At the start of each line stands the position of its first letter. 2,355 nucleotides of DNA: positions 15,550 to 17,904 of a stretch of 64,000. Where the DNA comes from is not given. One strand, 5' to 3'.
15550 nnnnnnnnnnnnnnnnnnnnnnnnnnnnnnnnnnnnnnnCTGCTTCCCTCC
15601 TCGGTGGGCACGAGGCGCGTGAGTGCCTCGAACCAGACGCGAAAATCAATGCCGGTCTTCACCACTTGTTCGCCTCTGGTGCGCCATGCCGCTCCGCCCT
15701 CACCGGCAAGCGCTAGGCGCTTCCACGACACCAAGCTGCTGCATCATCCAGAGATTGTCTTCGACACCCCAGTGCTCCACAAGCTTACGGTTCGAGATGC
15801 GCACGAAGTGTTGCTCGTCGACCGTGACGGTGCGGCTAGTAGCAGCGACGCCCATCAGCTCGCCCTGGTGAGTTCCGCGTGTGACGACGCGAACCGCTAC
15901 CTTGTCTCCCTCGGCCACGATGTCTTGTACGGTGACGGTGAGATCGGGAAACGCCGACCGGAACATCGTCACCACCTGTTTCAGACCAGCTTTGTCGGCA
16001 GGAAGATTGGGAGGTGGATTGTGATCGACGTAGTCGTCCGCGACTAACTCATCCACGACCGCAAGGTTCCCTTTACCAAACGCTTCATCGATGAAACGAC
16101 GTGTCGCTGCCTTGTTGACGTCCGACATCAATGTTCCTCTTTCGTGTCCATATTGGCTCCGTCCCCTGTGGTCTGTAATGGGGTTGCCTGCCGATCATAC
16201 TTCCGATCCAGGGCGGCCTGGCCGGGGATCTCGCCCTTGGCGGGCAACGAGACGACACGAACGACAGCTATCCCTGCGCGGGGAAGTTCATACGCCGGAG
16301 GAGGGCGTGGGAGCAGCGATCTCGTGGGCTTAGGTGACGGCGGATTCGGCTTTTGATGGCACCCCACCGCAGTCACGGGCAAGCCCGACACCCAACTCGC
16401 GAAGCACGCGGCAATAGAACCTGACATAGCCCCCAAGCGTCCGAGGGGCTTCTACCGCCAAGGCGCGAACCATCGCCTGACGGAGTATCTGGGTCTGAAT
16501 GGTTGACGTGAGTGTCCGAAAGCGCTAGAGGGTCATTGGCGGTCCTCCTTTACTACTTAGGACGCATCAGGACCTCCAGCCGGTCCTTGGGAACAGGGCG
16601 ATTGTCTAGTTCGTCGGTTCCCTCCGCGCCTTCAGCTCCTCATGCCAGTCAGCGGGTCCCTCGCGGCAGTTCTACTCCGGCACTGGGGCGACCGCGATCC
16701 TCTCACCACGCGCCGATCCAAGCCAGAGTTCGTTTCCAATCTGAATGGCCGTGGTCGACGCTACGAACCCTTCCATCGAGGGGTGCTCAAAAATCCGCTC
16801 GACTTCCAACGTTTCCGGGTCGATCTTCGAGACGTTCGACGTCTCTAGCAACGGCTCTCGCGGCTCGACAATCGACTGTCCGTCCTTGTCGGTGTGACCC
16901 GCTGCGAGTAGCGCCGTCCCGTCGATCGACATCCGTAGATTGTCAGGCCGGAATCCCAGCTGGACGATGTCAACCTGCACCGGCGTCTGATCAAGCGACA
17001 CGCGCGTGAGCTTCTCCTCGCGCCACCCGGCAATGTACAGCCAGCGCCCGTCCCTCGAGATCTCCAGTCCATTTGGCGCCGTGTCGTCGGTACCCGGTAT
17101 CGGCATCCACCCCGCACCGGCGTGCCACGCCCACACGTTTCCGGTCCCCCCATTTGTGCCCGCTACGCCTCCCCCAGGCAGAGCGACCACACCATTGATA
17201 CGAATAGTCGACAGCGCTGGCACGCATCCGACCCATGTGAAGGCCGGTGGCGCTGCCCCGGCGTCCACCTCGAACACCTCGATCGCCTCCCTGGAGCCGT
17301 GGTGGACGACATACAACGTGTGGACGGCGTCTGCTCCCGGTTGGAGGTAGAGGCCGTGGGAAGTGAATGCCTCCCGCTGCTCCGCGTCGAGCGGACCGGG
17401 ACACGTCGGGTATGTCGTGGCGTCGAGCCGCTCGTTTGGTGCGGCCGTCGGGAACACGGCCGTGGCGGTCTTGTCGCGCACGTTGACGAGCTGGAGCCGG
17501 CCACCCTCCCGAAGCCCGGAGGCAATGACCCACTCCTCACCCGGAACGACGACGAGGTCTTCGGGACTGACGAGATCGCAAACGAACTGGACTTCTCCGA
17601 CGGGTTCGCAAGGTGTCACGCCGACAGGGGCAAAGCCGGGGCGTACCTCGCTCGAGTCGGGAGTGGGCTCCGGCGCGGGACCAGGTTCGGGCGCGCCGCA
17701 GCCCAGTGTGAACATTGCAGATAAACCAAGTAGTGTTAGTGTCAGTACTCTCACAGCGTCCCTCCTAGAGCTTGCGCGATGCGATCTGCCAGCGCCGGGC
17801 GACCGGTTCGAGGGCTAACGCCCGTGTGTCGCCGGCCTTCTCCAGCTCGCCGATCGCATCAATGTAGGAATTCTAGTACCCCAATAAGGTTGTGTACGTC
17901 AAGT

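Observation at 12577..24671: DUF1348 gene, last gene of the cox-like operon, split by an 11.6 kb P4-integrase island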

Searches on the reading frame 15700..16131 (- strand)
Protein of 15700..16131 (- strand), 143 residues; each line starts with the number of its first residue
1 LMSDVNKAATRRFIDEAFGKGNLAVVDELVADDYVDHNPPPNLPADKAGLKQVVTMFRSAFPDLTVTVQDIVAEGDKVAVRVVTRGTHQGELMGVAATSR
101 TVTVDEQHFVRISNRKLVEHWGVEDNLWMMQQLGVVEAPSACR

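Call 38: search_protein_families(library=ncbifam, proteins=[window:15700-16131:-], max_evalue=0.01)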
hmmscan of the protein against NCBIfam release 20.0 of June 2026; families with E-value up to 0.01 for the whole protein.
window:15700-16131:- (143 aa): 2 families
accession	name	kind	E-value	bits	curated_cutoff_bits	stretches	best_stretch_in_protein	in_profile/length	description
NF033407.1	SnoaL_meth_ester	subfamily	6e-11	42.3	200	1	8-135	6-134/144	SnoaL/DnrD family polyketide biosynthesis methyl ester cyclase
TIGR02096.1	TIGR02096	subfamily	5.3e-10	39.7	97.1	1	12-125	6-120/129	ketosteroid isomerase-related protein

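Call 39: search_protein_families(library=pfam, proteins=[window:15700-16131:-], max_evalue=1)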
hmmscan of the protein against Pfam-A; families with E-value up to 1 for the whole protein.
window:15700-16131:- (143 aa): 3 families
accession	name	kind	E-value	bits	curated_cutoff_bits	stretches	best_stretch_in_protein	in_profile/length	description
PF07366.18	SnoaL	-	5.2e-38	130.1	28.4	1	10-133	3-126/126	SnoaL-like polyketide cyclase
PF12680.13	SnoaL_2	-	6.5e-21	75.3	27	1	11-120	2-102/102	SnoaL-like domain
PF14534.12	DUF4440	-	0.023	15.6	25.2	1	15-97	9-90/107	Domain of unknown function (DUF4440)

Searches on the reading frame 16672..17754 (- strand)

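Call 7: search_protein_families(library=pfam, proteins=[window:16672-17754:-], max_evalue=0.01)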
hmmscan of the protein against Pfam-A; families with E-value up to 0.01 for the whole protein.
window:16672-17754:- (360 aa): 1 family
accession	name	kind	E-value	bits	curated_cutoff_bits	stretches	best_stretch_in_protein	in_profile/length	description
PF08450.18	SGL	-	0.00037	20.6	26.3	1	205-286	115-195/246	SMP-30/Gluconolactonase/LRE-like region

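Call 38: search_protein_families(library=ncbifam, proteins=[window:16672-17754:-], max_evalue=0.01)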
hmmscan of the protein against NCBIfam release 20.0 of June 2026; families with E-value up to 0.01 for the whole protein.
window:16672-17754:- (360 aa): 0 families
